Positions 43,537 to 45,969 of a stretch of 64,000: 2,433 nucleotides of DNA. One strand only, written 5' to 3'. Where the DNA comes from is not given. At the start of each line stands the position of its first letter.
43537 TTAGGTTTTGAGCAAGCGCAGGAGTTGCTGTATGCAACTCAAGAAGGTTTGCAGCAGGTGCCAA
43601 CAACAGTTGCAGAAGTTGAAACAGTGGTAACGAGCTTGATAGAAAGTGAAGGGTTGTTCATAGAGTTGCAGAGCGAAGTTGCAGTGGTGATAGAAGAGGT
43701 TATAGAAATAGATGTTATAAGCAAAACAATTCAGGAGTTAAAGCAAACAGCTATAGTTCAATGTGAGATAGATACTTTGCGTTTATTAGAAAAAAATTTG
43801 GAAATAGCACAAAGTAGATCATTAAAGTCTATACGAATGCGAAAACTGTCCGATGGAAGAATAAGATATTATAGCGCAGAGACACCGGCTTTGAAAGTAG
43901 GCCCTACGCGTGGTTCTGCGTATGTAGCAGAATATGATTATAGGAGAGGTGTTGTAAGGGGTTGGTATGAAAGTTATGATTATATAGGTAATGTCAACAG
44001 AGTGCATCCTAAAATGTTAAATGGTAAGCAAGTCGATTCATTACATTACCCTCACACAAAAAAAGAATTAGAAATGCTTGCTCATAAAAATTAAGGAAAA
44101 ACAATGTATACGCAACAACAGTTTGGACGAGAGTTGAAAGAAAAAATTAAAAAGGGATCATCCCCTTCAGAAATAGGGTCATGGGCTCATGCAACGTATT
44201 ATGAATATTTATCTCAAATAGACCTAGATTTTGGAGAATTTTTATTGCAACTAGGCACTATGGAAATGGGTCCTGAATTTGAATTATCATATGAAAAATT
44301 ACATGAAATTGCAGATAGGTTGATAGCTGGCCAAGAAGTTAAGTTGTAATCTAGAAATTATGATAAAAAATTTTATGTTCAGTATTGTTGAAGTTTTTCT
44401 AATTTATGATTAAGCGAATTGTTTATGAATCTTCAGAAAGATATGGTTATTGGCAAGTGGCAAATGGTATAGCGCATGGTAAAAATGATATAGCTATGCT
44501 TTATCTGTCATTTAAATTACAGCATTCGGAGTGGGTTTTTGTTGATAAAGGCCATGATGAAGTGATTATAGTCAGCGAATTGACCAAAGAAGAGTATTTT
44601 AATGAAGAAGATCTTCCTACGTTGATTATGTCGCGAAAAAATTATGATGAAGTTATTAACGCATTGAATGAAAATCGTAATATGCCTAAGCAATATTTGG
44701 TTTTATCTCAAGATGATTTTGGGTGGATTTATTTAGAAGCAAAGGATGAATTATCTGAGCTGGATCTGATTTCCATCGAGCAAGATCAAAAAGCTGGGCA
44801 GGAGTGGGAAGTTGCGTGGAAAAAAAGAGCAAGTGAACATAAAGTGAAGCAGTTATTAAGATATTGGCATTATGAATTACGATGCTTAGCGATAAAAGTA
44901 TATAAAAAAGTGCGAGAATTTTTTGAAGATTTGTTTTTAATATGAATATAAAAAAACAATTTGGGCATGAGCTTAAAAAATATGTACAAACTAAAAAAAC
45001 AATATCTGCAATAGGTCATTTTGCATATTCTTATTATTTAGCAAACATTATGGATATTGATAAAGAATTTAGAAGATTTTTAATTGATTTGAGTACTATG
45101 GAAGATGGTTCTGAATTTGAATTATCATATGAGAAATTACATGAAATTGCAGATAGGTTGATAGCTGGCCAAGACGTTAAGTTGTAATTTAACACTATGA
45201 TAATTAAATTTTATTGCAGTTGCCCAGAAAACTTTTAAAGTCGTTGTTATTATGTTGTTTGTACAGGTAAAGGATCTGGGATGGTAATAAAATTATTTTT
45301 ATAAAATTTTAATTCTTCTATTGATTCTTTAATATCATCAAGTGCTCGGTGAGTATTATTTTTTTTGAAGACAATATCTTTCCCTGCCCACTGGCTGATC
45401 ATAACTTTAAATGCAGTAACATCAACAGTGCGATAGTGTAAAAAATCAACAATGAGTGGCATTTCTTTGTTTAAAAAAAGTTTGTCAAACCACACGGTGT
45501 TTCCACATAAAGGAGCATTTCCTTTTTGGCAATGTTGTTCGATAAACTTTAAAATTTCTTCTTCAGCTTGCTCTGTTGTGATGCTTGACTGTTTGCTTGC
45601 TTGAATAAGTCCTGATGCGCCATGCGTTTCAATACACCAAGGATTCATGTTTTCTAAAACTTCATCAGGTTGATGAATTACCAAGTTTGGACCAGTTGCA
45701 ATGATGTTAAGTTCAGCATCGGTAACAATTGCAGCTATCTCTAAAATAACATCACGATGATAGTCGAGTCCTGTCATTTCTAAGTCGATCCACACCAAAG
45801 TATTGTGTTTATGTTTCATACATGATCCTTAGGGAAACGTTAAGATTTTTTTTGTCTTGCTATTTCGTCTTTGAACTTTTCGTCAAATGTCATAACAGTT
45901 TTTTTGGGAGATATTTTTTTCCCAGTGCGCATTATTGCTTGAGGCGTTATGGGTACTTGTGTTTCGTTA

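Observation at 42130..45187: Polymorphic-toxin-like locus: Sec-signal protein with basic C-terminal module, then a tightly coupled acidic 81-aa gene and a duplicated copy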

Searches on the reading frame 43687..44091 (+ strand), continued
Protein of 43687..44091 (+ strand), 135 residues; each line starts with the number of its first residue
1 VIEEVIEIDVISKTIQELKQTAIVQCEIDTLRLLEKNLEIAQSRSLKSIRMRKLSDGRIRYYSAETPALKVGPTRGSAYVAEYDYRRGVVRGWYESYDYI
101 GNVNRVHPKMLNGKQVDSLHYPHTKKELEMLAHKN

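Call 74: list_cluster_members(proteins=[P0179, P0075, P0100, P0110, P0210, P0092, P0108, P0126, P0090, P0124])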
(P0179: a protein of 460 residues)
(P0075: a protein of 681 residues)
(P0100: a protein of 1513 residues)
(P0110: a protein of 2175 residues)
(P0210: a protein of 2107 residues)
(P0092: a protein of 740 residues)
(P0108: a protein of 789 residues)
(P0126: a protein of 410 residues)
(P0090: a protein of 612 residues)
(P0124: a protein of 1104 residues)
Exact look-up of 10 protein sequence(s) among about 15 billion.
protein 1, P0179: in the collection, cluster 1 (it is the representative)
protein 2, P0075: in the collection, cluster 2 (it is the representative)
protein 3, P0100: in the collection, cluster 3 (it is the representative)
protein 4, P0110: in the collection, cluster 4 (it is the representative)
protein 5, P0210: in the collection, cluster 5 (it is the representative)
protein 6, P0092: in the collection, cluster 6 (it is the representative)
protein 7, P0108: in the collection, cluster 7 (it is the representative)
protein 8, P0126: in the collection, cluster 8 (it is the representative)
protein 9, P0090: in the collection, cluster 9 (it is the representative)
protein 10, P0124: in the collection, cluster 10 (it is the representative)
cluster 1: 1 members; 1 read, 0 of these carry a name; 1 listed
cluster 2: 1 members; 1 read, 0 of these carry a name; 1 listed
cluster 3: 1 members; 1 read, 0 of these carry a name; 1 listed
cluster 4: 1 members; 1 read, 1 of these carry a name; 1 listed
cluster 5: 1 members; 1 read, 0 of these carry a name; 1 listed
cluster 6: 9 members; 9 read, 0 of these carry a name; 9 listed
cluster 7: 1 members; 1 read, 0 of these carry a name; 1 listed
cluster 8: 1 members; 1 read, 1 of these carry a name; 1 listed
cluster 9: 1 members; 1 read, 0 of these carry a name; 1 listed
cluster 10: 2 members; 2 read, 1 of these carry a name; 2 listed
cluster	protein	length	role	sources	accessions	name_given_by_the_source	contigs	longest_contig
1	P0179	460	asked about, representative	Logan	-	-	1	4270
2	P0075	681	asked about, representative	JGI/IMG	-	-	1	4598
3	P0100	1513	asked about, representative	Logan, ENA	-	-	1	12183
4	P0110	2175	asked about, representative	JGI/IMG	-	hypothetical protein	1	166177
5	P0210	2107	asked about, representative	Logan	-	-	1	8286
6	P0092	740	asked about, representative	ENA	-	-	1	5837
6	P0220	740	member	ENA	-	-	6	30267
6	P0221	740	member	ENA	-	-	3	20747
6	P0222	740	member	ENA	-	-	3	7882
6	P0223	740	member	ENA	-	-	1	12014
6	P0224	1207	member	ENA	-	-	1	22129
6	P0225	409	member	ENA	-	-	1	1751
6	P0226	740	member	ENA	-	-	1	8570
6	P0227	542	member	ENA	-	-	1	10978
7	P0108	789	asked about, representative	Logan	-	-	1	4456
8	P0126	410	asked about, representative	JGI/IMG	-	hypothetical protein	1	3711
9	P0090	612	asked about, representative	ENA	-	-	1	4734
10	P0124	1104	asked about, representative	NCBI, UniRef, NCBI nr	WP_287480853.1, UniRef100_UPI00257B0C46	RHS repeat-associated core domain-containing protein [Shewanella sp.] | RHS repeat domain-containing protein n=2 Tax=Shewanella TaxID=22 RepID=UPI00257B0C46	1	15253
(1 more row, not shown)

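Call 75: find_encoding_contigs(protein=P0179, flank=4000, max_places=1)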
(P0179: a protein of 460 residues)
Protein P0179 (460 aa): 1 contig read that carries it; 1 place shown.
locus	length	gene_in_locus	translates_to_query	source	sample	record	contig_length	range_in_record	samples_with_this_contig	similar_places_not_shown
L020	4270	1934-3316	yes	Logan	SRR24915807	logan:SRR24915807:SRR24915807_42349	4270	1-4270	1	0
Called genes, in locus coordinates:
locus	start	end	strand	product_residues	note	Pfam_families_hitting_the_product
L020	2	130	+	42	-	?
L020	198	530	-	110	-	PF08274:Zn_Ribbon_YjdM, PF03831:YjdM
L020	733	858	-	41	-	-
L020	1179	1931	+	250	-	PF26521:MAFA_adhesin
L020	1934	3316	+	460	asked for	PF06255:MafB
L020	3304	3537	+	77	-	-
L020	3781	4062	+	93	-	-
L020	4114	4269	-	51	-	?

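Call 84: search_dna_similar(query=window:43762-44091:+, collection=plasmids, mode=protein, max_rows=15)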
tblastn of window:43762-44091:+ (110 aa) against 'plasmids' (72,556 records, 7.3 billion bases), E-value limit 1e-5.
Records with a match: 4; places in all: 6; records where one place covers at least 80% of the query: 3.
Best place of each record, by identity: <60% 4.
By first word of the organism name: Cupriavidus 2; Candidatus 1; Yersinia 1.
By predicted mobility (MOB-suite, as given by PLSDB): mobilizable 3; non-mobilizable 1.
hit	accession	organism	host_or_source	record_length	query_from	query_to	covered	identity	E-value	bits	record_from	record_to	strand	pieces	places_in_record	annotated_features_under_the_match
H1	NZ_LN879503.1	Candidatus Protochlamydia naegleriophila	Naegleria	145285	9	103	86%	51.6%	3e-25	105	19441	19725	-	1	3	RHS repeat-associated core domain-containing protein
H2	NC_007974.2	Cupriavidus metallidurans CH34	-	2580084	9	105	88%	46.4%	1e-21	95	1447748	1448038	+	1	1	none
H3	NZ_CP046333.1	Cupriavidus metallidurans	sedimentation pond in a zinc factory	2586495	9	105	88%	46.4%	1e-21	95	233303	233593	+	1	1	none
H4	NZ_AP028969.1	Yersinia pseudotuberculosis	-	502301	26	84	54%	40.7%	2e-7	54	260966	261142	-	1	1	hypothetical protein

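Call 86: get_annotated_region(hit=H1, flank=9000)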
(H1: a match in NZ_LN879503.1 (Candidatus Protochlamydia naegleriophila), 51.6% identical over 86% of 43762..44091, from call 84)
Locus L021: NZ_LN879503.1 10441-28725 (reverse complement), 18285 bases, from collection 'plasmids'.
description: Candidatus Protochlamydia naegleriophila strain KNic plasmid pPNK, complete sequence
organism: Candidatus Protochlamydia naegleriophila (NCBI taxid 389348)
taxonomy: Bacteria; Chlamydiota; Chlamydiia; Parachlamydiales; Parachlamydiaceae; Candidatus Protochlamydia; Candidatus Protochlamydia naegleriophila
host: -; source: Naegleria; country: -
typing (MOB-suite, as given by PLSDB): mobilizable; relaxase MOBQ
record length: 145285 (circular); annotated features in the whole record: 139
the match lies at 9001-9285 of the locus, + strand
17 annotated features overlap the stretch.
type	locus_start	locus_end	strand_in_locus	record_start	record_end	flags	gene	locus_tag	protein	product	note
CDS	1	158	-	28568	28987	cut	-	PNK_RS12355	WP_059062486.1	hypothetical protein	-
CDS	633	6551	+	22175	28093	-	-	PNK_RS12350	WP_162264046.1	RHS repeat-associated core domain-containing protein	-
CDS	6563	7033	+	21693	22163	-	-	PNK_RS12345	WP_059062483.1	hypothetical protein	-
CDS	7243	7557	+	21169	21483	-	-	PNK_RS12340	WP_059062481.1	hypothetical protein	-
CDS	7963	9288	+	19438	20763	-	-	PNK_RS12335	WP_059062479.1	RHS repeat-associated core domain-containing protein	-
CDS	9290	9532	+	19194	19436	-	-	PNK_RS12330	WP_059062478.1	hypothetical protein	-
CDS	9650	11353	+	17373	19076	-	-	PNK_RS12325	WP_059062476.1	RHS repeat-associated core domain-containing protein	-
CDS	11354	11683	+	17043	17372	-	-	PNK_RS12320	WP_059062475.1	hypothetical protein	-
CDS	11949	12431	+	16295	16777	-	-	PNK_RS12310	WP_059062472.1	hypothetical protein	-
CDS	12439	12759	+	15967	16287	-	-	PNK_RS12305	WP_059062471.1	hypothetical protein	-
CDS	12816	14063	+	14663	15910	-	-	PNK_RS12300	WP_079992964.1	RHS repeat-associated core domain-containing protein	-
CDS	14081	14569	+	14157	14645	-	-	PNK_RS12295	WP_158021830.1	hypothetical protein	-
CDS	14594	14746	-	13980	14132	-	-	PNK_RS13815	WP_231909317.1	hypothetical protein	-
CDS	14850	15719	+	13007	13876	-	-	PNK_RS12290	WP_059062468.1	hypothetical protein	-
CDS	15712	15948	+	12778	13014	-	-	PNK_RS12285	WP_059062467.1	hypothetical protein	-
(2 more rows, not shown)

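Call 87: fold_search(model_id=the predicted structure, library=viral)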
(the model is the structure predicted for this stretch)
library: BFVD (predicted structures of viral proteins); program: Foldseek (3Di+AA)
matches with E <= 10: 1137; with E <= 0.001: 0
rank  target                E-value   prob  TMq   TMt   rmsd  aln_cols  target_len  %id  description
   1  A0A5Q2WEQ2            1.6e-02  0.93  0.30  0.35  11.1       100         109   11  Uncharacterized protein [Gordonia phage Syleon]
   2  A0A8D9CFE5            4.3e-02  0.85  0.28  0.27  13.0       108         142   10  Uncharacterized protein [uncultured marine phage]
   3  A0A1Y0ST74            4.9e-02  0.63  0.25  0.27  12.8       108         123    7  Uncharacterized protein [Pseudomonas phage Phabio]
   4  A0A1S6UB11            4.9e-02  0.38  0.22  0.25  12.9       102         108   13  Nucleotide reductase subunit C [Serratia phage BF]
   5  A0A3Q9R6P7            5.2e-02  0.63  0.26  0.27  12.1       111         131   11  (no name in the UniProt tables at hand)
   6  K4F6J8                5.5e-02  0.69  0.24  0.24  12.3        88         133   10  Uncharacterized protein [Cronobacter phage vB_CsaM_GAP32]
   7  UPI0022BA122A         5.8e-02  0.44  0.22  0.24  10.0        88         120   11  (no name look-up for this kind of identifier)
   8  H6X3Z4                7.0e-02  0.91  0.26  0.25  10.2        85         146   15  Uncharacterized protein [Klebsiella phage vB_KleM_RaK2]
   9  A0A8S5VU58            8.3e-02  0.84  0.29  0.39  12.0       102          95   15  Uncharacterized protein [Ackermannviridae sp.]
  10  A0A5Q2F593            8.3e-02  0.25  0.16  0.03  13.1        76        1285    9  ADP-ribosyltransferase [Gordonia phage Sixama]
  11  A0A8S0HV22            8.8e-02  0.57  0.23  0.32  10.8        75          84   12  (no name in the UniProt tables at hand)
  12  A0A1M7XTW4            8.8e-02  0.47  0.22  0.17  11.4        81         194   14  Uncharacterized protein [Cedratvirus A11]
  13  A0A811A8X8            1.1e-01  0.51  0.27  0.25  14.2       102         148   12  (no name in the UniProt tables at hand)
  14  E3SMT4                1.2e-01  0.44  0.23  0.26  12.2        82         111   16  Uncharacterized protein [Prochlorococcus phage P-HM1]
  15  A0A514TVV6            1.3e-01  0.85  0.29  0.31  11.5        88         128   11  Uncharacterized protein [Aeromonas phage D3]
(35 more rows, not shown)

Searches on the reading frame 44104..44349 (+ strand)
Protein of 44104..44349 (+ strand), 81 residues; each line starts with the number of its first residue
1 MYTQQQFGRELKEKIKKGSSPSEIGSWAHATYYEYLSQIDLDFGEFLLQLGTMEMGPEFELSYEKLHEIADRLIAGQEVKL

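Call 3: search_protein_families(library=pfam, proteins=[window:44104-44349:+], max_evalue=1)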
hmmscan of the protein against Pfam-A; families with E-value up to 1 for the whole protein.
window:44104-44349:+ (81 aa): 0 families

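Call 4: search_protein_families(library=ncbifam, proteins=[window:44104-44349:+], max_evalue=1)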
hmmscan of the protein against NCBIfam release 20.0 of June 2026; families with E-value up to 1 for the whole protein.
window:44104-44349:+ (81 aa): 2 families
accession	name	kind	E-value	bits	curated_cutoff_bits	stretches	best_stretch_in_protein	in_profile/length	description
NF038036.1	TCP11_Legionella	equivalog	0.06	11.4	200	1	4-65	412-472/927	TCP11-related protein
NF008645.0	PRK11638.1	equivalog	0.11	11.6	332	1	2-39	73-109/349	ECA polysaccharide chain length modulation protein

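Call 10: find_homologous_proteins(query=window:44104-44346:+, max_evalue=0.1)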
Query window:44104-44346:+ (81 aa): 33 proteins with E <= 0.1 among 34 candidates.
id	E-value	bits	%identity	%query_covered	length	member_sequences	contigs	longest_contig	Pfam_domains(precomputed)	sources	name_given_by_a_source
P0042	5.0e-44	165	95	100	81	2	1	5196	-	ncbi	-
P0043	2.8e-37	144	83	100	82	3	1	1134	-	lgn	-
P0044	3.2e-36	140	81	100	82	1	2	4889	-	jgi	jgi:hypothetical protein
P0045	2.6e-27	112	67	100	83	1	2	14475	-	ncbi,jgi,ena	-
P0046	1.9e-26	109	67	100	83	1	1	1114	-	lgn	-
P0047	5.2e-26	108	65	100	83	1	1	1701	-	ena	-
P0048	9.0e-26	107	67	100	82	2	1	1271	-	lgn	-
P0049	2.2e-25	106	65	100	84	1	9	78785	-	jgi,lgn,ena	-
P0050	3.7e-25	105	63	100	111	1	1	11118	-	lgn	-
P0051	4.5e-25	105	65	100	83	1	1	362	-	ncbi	-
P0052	1.5e-24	103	65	100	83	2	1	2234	-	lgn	-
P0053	1.2e-23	100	61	100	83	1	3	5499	-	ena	-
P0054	3.2e-23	99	63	99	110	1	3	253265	-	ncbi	-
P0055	1.2e-22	97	63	100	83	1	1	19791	-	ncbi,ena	-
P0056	2.4e-22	96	59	100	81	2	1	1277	-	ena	-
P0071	3.2e-16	77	49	100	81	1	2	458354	-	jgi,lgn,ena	-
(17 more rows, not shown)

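Call 53: find_encoding_contigs(protein=P0054, flank=5000, max_places=1)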
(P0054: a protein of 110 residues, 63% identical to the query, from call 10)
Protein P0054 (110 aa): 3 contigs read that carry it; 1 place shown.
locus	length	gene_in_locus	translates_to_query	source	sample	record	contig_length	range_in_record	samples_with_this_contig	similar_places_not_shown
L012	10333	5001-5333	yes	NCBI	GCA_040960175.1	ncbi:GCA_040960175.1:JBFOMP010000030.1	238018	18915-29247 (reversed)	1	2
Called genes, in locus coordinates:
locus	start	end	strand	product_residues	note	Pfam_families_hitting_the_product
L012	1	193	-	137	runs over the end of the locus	PF08334:T2SSG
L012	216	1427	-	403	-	PF28597:T2SSF_N, PF00482:T2SSF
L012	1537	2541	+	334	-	-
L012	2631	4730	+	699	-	-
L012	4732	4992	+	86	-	-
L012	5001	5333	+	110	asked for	-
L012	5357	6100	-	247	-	-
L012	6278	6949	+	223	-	-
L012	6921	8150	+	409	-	PF00579:tRNA-synt_1b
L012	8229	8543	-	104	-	-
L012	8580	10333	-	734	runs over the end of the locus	-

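Call 54: find_encoding_contigs(protein=P0071, flank=5000, max_places=1)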
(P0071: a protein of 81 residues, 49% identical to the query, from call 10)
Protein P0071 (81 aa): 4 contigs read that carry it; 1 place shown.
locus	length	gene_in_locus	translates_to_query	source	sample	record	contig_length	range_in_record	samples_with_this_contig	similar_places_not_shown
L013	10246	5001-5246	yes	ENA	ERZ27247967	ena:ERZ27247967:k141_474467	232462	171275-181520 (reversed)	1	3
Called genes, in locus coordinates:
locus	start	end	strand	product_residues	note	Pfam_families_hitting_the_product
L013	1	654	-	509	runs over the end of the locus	PF10150:RNase_E_G, PF20833:RNase_E_G_Thio (weak)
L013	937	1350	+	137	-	-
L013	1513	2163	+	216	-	PF00691:OmpA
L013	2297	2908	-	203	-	-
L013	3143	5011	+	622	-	-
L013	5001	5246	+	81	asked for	-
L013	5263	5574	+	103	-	PF11019:DUF2608 (weak)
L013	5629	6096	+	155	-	PF11019:DUF2608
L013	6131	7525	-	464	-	PF10396:TrmE_N, PF12631:MnmE_helical, PF00009:GTP_EFTU (weak), PF00350:Dynamin_N (faint), PF01926:MMR_HSR1, PF02421:FeoB_N, PF04548:AIG1 (faint)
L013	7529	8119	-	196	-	PF14804:Jag_N (weak)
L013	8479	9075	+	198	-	PF01330:RuvA_N, PF14520:HHH_5 (weak)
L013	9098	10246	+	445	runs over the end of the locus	PF01235:Na_Ala_symp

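Call 79: search_protein_families(library=pfam, alignment_id=A6, max_evalue=0.1)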
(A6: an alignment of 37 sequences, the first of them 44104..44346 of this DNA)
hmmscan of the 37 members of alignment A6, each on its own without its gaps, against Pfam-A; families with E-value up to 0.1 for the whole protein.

A. member 1, window:44104-44346:+ (81 aa): 0 families

B. families by the number of members that match (of 37 scanned): 11 families
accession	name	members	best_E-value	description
PF21907.4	SAM_CEP-1_C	4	0.01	CEP-1 C-terminal SAM domain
PF18539.7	DUF5625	1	0.011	Domain of unknown function (DUF5625)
PF08960.15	STIV_B116-like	1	0.017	STIV B116-like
PF23309.1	DUF7083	1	0.021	Domain of unknown function (DUF7083)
PF01624.25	MutS_I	1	0.034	MutS domain I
PF20488.3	Birna_VP1_thumb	1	0.04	Birnavirus RNA dependent RNA polymerase (VP1), thumb domain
PF17725.7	YBD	1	0.045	YAP binding domain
PF12256.14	TcdB_toxin_midN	1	0.06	Insecticide toxin TcdB middle/N-terminal region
PF10628.14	CotE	1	0.062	Outer spore coat protein E (CotE)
PF13851.11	GAS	1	0.086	Growth-arrest specific micro-tubule binding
PF24274.1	NttE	1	0.093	T2SS substrate NttE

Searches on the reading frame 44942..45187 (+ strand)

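Call 3: search_protein_families(library=pfam, proteins=[window:44942-45187:+], max_evalue=1)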
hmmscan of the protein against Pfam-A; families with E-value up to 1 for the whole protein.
window:44942-45187:+ (81 aa): 1 family
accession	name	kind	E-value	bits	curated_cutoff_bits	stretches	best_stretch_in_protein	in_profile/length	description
PF08960.15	STIV_B116-like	-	0.017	15.7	26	1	9-55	25-73/101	STIV B116-like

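Call 4: search_protein_families(library=ncbifam, proteins=[window:44942-45187:+], max_evalue=1)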
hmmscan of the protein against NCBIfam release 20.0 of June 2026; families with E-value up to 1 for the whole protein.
window:44942-45187:+ (81 aa): 0 families

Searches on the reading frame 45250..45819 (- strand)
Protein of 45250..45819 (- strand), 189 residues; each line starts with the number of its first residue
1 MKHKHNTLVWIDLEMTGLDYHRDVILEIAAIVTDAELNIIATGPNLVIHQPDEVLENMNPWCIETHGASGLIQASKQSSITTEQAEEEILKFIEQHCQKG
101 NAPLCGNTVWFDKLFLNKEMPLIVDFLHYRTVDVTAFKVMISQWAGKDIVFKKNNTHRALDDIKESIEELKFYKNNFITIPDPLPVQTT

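Call 91: search_protein_families(library=pfam, proteins=[window:45250-45819:-], max_evalue=0.00001)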
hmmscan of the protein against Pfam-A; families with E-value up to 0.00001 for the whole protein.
window:45250-45819:- (189 aa): 2 families
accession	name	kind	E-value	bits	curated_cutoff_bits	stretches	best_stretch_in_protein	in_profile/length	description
PF00929.31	RNase_T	-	1.3e-33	117.3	24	1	9-170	1-164/164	Exonuclease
PF16473.11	Rv2179c-like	-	4.5e-06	26.9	27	0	10-167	4-170/177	3'-5' exoribonuclease Rv2179c-like domain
